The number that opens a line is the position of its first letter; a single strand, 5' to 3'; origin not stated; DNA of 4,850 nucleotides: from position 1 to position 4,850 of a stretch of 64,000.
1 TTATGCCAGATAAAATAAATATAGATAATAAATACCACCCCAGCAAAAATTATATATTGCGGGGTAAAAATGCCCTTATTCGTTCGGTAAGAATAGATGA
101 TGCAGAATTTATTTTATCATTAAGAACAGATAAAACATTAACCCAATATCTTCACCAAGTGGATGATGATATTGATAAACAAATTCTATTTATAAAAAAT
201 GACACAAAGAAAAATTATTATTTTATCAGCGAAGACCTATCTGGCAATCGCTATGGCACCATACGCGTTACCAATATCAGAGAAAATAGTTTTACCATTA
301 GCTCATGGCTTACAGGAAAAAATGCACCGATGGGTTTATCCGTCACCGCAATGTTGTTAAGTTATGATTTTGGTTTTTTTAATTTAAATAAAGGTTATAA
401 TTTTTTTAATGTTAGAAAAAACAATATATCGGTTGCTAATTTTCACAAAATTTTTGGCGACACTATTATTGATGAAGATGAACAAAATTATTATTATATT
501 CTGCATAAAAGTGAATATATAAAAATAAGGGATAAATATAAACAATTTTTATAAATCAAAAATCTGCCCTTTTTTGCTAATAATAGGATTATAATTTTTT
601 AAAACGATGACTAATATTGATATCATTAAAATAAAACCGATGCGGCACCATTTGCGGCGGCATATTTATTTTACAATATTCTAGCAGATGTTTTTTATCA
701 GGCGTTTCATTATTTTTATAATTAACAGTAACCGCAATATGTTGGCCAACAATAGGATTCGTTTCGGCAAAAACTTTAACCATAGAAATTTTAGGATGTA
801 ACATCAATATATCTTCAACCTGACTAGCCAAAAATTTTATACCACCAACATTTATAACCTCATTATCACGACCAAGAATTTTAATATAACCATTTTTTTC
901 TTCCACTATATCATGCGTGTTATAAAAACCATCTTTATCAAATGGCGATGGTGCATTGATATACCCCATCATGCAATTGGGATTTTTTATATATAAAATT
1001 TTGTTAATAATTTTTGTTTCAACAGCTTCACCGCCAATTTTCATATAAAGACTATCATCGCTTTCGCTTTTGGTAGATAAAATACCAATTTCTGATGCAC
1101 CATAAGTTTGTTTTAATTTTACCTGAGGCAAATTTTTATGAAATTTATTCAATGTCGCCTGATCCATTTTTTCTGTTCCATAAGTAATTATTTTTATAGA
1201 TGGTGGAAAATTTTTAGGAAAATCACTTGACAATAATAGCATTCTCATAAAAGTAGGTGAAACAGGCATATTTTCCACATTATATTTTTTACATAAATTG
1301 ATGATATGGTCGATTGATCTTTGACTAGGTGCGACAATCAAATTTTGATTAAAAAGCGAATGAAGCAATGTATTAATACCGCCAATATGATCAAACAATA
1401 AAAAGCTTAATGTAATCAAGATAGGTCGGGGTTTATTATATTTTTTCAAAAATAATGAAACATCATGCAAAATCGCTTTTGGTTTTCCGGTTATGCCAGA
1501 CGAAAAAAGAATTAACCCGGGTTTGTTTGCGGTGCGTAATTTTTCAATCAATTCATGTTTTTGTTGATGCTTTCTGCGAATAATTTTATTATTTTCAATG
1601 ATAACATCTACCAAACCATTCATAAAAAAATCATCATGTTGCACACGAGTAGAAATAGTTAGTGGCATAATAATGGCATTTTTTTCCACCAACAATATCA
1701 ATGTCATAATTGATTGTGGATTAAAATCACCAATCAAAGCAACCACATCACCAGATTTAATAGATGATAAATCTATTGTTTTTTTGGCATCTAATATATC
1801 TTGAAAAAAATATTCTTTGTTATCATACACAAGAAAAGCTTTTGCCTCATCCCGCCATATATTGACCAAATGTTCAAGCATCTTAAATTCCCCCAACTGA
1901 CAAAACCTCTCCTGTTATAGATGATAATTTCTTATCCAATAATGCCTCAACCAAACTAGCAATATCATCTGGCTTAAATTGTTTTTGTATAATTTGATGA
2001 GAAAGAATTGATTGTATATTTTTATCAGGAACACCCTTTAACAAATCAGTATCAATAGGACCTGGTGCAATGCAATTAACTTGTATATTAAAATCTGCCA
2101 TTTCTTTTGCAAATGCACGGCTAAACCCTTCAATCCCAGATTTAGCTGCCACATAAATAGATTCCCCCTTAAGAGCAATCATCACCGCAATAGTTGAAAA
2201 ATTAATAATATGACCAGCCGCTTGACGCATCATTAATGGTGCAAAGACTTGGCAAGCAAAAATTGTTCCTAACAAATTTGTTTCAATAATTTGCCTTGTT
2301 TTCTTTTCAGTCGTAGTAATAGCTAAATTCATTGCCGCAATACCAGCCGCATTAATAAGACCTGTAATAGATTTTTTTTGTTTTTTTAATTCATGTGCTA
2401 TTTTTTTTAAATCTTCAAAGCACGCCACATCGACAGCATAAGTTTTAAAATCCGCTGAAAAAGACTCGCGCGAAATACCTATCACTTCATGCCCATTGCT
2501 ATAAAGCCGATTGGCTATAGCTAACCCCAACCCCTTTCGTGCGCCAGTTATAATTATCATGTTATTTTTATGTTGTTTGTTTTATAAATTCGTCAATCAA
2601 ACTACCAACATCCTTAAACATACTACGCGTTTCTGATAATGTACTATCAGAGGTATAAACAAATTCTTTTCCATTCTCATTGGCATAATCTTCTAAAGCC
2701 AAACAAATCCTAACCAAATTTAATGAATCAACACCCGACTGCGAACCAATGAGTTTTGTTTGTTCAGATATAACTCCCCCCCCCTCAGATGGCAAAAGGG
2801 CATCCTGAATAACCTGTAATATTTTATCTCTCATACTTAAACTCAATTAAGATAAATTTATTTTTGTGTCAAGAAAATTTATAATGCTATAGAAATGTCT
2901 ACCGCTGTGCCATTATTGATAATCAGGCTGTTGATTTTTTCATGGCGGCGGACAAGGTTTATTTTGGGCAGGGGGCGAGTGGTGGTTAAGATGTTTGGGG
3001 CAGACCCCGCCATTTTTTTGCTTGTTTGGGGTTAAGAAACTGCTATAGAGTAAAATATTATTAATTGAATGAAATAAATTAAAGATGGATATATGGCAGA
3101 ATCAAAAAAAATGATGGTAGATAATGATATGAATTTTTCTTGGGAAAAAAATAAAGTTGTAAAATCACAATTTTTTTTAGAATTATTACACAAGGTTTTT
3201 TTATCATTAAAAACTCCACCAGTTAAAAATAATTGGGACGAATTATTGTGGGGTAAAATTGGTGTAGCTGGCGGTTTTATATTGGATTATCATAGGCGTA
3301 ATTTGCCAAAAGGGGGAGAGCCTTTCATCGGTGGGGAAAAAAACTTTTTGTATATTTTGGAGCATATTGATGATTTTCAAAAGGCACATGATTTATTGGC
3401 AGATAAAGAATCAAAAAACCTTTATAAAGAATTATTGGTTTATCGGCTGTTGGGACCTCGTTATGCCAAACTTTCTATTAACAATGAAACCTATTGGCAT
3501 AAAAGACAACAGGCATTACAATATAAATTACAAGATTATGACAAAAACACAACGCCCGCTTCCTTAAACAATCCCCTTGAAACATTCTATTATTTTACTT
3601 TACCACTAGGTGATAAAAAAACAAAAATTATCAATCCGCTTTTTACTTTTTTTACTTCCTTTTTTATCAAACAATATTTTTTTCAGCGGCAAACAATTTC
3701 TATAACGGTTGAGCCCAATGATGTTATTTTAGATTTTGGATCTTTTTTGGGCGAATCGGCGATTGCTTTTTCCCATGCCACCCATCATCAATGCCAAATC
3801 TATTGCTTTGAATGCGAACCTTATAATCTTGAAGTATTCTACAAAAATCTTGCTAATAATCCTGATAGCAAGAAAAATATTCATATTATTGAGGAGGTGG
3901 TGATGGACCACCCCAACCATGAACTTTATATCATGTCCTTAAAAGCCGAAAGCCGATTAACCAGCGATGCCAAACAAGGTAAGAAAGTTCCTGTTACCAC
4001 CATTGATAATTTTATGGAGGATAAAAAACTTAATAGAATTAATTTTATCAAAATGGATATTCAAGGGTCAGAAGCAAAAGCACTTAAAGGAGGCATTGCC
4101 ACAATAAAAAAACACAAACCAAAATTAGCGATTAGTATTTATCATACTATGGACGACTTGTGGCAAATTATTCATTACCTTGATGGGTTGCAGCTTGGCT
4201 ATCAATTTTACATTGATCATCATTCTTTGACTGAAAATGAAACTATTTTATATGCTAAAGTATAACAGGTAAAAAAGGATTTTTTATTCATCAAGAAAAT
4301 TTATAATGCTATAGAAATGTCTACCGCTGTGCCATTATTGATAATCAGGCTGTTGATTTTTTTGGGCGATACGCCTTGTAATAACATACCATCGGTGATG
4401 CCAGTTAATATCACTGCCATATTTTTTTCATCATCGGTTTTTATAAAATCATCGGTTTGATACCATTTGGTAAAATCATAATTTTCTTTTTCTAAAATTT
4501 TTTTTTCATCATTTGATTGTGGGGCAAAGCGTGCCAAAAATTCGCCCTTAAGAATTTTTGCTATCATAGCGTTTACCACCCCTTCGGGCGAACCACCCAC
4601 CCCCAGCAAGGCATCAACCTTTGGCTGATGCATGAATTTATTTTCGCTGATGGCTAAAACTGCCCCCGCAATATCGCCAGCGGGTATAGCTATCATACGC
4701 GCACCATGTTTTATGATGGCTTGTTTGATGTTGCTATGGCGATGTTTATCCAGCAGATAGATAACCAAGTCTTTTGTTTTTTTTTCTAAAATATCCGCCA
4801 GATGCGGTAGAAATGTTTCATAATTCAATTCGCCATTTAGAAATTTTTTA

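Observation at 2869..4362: A 72-bp direct repeat duplicating the glpX 3' end brackets the FkbM methyltransferase gene, the signature of a roughly 1.4-kb insertion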

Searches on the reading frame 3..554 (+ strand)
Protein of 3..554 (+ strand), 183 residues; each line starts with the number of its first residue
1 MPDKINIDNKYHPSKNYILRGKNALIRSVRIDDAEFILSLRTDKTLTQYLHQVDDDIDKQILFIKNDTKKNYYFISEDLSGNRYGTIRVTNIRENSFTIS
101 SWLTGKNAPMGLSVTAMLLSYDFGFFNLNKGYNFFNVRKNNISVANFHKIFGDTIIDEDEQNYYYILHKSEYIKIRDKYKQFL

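Call 10: search_protein_families(library=pfam, proteins=[window:3-554:+], max_evalue=0.01)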
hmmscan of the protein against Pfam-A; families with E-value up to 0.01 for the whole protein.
window:3-554:+ (183 aa): 1 family
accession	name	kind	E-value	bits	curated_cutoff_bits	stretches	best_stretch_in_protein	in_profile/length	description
PF13302.13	Acetyltransf_3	-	6.9e-05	24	25.4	1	25-148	3-132/138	Acetyltransferase (GNAT) domain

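Call 11: search_protein_families(library=ncbifam, proteins=[window:3-554:+], max_evalue=0.01)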
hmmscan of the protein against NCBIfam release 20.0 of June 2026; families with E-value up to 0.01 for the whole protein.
window:3-554:+ (183 aa): 0 families

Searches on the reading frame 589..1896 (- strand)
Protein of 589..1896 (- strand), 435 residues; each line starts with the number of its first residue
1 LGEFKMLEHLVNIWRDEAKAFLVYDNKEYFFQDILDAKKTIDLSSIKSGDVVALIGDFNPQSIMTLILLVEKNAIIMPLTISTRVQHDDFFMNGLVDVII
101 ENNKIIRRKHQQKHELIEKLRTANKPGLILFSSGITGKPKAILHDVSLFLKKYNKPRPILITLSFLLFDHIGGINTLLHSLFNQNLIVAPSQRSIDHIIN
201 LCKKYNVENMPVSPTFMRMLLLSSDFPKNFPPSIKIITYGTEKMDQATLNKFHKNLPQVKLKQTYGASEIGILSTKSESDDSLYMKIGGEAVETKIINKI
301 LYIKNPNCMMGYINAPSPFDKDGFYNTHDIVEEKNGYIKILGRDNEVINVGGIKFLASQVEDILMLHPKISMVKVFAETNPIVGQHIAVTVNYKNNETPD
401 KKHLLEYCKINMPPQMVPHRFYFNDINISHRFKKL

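Call 10: search_protein_families(library=pfam, proteins=[window:589-1896:-], max_evalue=0.01)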
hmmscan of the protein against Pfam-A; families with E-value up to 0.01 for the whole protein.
window:589-1896:- (435 aa): 2 families
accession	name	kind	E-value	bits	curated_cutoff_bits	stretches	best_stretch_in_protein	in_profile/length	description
PF00501.34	AMP-binding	-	7.6e-18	64.9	29.9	1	117-312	155-383/384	AMP-binding enzyme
PF13193.12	AMP-binding_C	-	7.4e-06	27.2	24.5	1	359-424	1-66/76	AMP-binding enzyme C-terminal domain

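Call 11: search_protein_families(library=ncbifam, proteins=[window:589-1896:-], max_evalue=0.01)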
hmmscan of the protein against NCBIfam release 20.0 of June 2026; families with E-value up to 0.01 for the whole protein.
window:589-1896:- (435 aa): 83 families (the best 25 are shown)
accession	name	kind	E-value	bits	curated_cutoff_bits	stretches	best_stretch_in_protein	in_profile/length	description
NF004837.0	PRK06187.1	subfamily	1.7e-29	102.5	476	1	120-425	166-503/531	long-chain-fatty-acid--CoA ligase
NF006182.0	PRK08316.1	subfamily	3.7e-23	81.8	663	1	118-425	165-498/523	fatty acyl-CoA synthetase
TIGR01923.1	menE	equivalog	5.3e-22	78.3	330.15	1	32-425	7-427/442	o-succinylbenzoate--CoA ligase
NF005797.0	PRK07638.1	equivalog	2.9e-21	75.5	518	1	99-425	118-460/487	acyl-CoA synthetase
TIGR03098.1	ligase_PEP_1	hypoth_equivalog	2.9e-19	68.9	592.35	2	331-424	405-498/517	acyl-CoA ligase (AMP-forming), exosortase A system-associated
NF005801.1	PRK07656.1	equivalog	1.3e-18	66.9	657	1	123-425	163-484/500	FadD3 family acyl-CoA ligase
NF006167.0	PRK08308.1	equivalog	3.9e-18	65.5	513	1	102-421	80-388/414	acyl-CoA synthetase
NF052269.1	Staph_lig_FadD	equivalog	1.4e-17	63.2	650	1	102-423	130-472/499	long-chain-fatty-acid--CoA ligase FadD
NF004114.0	PRK05605.1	equivalog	2.5e-17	62.4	766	1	301-423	422-548/575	long-chain-fatty-acid--CoA ligase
NF002966.0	PRK03640.1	equivalog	2.6e-17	62.6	556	1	103-425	121-461/483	o-succinylbenzoate--CoA ligase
TIGR02188.1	Ac_CoA_lig_AcsA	equivalog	3.6e-17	61.9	724.95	2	324-405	480-562/629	acetate--CoA ligase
NF006523.0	PRK08974.1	equivalog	1.2e-16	60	884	1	174-425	267-534/561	long-chain-fatty-acid--CoA ligase FadD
NF005863.0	PRK07798.1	subfamily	1.4e-16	60.1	543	1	333-425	420-512/540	acyl-CoA synthetase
NF006181.0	PRK08314.1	subfamily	2.9e-16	58.8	705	1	123-425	203-535/563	long-chain-fatty-acid--CoA ligase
NF005307.0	PRK06839.1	equivalog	6.5e-16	58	748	2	301-423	346-472/496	o-succinylbenzoate--CoA ligase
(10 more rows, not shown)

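Call 38: find_homologous_proteins(query=window:589-1881:-, max_evalue=1e-20)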
Query window:589-1881:- (430 aa): 5299 proteins with E <= 1e-20 among 8000 candidates; the best 120 are listed.
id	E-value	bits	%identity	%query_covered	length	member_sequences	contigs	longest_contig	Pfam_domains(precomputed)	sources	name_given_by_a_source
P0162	1.0e-284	962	100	100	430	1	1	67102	PF00501.35,PF13193.13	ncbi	ncbi:MAG: ANL family adenylate-forming protein [Alphaproteobacteria bacterium]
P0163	1.1e-150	520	52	100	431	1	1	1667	PF00501.35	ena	-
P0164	1.4e-150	520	52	100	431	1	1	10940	PF00501.35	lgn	-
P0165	4.7e-150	518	52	100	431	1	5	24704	PF00501.35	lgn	-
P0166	7.1e-150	517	52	100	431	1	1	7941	PF00501.35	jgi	jgi:acyl-CoA synthetase (AMP-forming)/AMP-acid ligase II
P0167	2.1e-149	516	53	100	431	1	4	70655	PF00501.35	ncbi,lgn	-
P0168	2.7e-149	516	51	100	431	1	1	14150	PF00501.35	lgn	-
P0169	4.0e-149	515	51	100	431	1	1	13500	PF00501.35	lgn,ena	-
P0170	1.1e-148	514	52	100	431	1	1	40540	PF00501.35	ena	-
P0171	1.3e-148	513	51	100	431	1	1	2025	PF00501.35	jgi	-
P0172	1.9e-148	513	51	100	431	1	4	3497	PF00501.35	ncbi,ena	-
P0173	2.8e-148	512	50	100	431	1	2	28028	PF00501.35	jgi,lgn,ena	-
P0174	3.3e-148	512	52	100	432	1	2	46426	PF00501.35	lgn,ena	-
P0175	5.5e-148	511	51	100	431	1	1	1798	PF00501.35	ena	-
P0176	6.3e-148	511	50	100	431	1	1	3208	PF00501.35,PF13193.13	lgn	-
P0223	6.6e-146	504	51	100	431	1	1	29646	PF00501.35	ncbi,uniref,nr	ncbi:AMP-dependent synthetase [Aeromonas sobria]|uniref:AMP-dependent synthetase n=2 Tax=Aeromonas s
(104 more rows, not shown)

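Call 39: find_encoding_contigs(protein=P0167, flank=7000, max_places=3)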
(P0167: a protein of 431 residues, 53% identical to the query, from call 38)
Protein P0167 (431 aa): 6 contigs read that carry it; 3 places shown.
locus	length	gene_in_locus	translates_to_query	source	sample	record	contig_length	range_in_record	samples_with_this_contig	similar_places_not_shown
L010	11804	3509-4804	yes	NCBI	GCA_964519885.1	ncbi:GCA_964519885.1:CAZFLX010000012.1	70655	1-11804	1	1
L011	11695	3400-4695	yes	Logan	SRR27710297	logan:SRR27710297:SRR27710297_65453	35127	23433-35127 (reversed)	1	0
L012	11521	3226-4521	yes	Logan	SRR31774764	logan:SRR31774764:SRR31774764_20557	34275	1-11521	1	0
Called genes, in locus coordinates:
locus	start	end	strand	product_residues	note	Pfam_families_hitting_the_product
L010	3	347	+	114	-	?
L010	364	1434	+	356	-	-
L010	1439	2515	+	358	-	PF04101:Glyco_tran_28_C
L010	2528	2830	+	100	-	-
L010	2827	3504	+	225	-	PF00106:adh_short, PF01370:Epimerase (faint), PF13561:adh_short_C2, PF08659:KR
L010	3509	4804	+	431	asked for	PF00501:AMP-binding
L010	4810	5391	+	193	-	PF13302:Acetyltransf_3 (weak)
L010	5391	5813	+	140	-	PF01467:CTP_transf_like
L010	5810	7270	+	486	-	PF04464:Glyphos_transf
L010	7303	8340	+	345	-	PF01973:MptE-like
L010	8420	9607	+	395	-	PF02719:Polysacc_synt_2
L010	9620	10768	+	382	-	PF01041:DegT_DnrJ_EryC1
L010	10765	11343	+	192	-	PF17836:PglD_N, PF25084:LbH_EIF2B (weak), PF25087:GMPPB_C (weak), PF00132:Hexapep (weak)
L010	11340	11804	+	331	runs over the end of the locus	PF03102:NeuB, PF08666:SAF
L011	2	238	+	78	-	?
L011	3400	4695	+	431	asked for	PF00501:AMP-binding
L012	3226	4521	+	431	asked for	PF00501:AMP-binding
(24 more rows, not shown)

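Call 40: find_encoding_contigs(protein=P0223, flank=7000, max_places=2)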
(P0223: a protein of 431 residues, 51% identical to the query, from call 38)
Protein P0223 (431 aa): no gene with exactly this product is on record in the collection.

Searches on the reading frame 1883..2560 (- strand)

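Call 10: search_protein_families(library=pfam, proteins=[window:1883-2560:-], max_evalue=0.01)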
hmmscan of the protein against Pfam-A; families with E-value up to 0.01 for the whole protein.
window:1883-2560:- (225 aa): 5 families
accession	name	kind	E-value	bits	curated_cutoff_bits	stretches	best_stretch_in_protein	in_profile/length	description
PF13561.12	adh_short_C2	-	4e-41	141.6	27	1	6-223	1-232/236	Enoyl-(Acyl carrier protein) reductase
PF00106.31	adh_short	-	1.4e-39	136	26.6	1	2-179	3-192/195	short chain dehydrogenase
PF08659.16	KR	-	4.4e-12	46.7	22.6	1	2-151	3-164/180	KR domain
PF01370.27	Epimerase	-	9.3e-06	25.7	20.9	1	2-106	1-102/240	NAD dependent epimerase/dehydratase family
PF08643.16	DUF1776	-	0.0013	18.7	25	1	84-170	112-200/294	Fungal family of unknown function (DUF1776)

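Call 11: search_protein_families(library=ncbifam, proteins=[window:1883-2560:-], max_evalue=0.01)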
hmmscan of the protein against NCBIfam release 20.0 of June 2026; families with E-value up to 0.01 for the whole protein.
window:1883-2560:- (225 aa): 232 families (the best 25 are shown)
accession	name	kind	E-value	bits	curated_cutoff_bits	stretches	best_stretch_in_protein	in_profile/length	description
TIGR01830.1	3oxo_ACP_reduc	equivalog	3.6e-45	154.5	297.75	1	3-224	2-236/239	3-oxoacyl-[acyl-carrier-protein] reductase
NF009466.0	PRK12826.1-2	subfamily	2.2e-42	145.3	222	1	2-224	6-242/248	3-oxoacyl-ACP reductase FabG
NF009464.0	PRK12824.1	subfamily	3e-40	138.4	269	1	2-224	5-240/245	3-oxoacyl-ACP reductase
NF004197.0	PRK05653.1-1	equivalog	2e-39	135.7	332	1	2-224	10-244/249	3-oxoacyl-ACP reductase FabG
NF004198.0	PRK05653.1-3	equivalog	3.5e-38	131.5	296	1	2-224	10-244/248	3-oxoacyl-ACP reductase FabG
NF047420.2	EF_P_mod_YmfI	equivalog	1.7e-37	129.5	238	1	2-224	2-233/236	elongation factor P 5-aminopentanone reductase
NF005753.0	PRK07577.1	equivalog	1.1e-36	126.6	310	1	2-224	6-230/237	SDR family oxidoreductase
TIGR01829.1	AcAcCoA_reduct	subfamily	2.2e-35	122.4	302.1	1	3-224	4-238/242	acetoacetyl-CoA reductase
NF040605.2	mycolic_FabG1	exception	6.5e-34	117.8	420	1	2-224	4-227/233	3-oxoacyl-ACP reductase FabG1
NF049977.1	KDhSphingRedKdsR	equivalog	6.3e-33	114.3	400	1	1-174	5-181/267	3-ketodihydrosphingosine reductase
NF005878.0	PRK07825.1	subfamily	6.8e-33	114.2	287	1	1-211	11-220/278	short chain dehydrogenase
NF004200.0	PRK05653.1-5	equivalog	1.2e-32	113.4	273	1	2-224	5-239/242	3-oxoacyl-ACP reductase FabG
NF004199.0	PRK05653.1-4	equivalog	1.5e-32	113.1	301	1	2-224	8-243/247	3-oxoacyl-ACP reductase FabG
NF005559.1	PRK07231.1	subfamily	1.5e-32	113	215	1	2-224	7-245/249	glucose 1-dehydrogenase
NF004791.0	PRK06138.1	equivalog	8e-32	110.5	312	1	2-224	8-247/252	SDR family oxidoreductase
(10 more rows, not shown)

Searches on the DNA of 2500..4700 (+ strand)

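Call 33: search_rna_families(source=window, start=2500, end=4700, threshold=evalue, max_evalue=1)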
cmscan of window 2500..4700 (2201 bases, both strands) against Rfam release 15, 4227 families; matches with E-value up to 1: 1.
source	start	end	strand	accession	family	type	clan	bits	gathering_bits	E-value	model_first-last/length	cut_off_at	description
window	3842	3921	-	RF04315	manA-II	Cis-reg;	-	25.4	100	0.15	1-147/147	no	manA_II ncRNA motif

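Call 60: search_dna_similar(query=window:2869-4362:+, collection=plasmids, mode=distant, max_rows=8)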
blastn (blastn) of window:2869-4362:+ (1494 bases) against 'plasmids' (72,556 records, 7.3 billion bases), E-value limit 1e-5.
No match.

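Call 61: search_dna_similar(query=window:2869-4362:+, collection=phages, mode=distant, max_rows=8)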
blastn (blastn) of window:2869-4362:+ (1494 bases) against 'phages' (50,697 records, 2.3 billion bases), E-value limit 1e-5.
No match.

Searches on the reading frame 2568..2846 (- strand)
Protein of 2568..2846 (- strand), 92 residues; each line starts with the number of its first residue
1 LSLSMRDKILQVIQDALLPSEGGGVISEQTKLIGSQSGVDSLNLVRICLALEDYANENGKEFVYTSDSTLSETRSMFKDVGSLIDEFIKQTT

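Call 10: search_protein_families(library=pfam, proteins=[window:2568-2846:-], max_evalue=0.01)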
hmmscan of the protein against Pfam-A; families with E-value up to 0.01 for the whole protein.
window:2568-2846:- (92 aa): 0 families

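Call 11: search_protein_families(library=ncbifam, proteins=[window:2568-2846:-], max_evalue=0.01)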
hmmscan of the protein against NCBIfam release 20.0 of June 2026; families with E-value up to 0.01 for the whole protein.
window:2568-2846:- (92 aa): 0 families

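Call 62: search_protein_families(library=pfam, proteins=[window:2568-2834:-], max_evalue=10)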
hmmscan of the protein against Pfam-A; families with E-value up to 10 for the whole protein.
window:2568-2834:- (88 aa): 0 families

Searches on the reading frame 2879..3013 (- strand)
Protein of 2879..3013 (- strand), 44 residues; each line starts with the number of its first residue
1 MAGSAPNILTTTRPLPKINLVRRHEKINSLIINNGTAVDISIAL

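Call 10: search_protein_families(library=pfam, proteins=[window:2879-3013:-], max_evalue=0.01)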
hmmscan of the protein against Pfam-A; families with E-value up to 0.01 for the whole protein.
window:2879-3013:- (44 aa): 0 families

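Call 11: search_protein_families(library=ncbifam, proteins=[window:2879-3013:-], max_evalue=0.01)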
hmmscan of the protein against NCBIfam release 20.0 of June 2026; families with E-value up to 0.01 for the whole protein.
window:2879-3013:- (44 aa): 0 families

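Call 62: search_protein_families(library=pfam, proteins=[window:2879-3013:-], max_evalue=10)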
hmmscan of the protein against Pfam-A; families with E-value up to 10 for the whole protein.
window:2879-3013:- (44 aa): 0 families
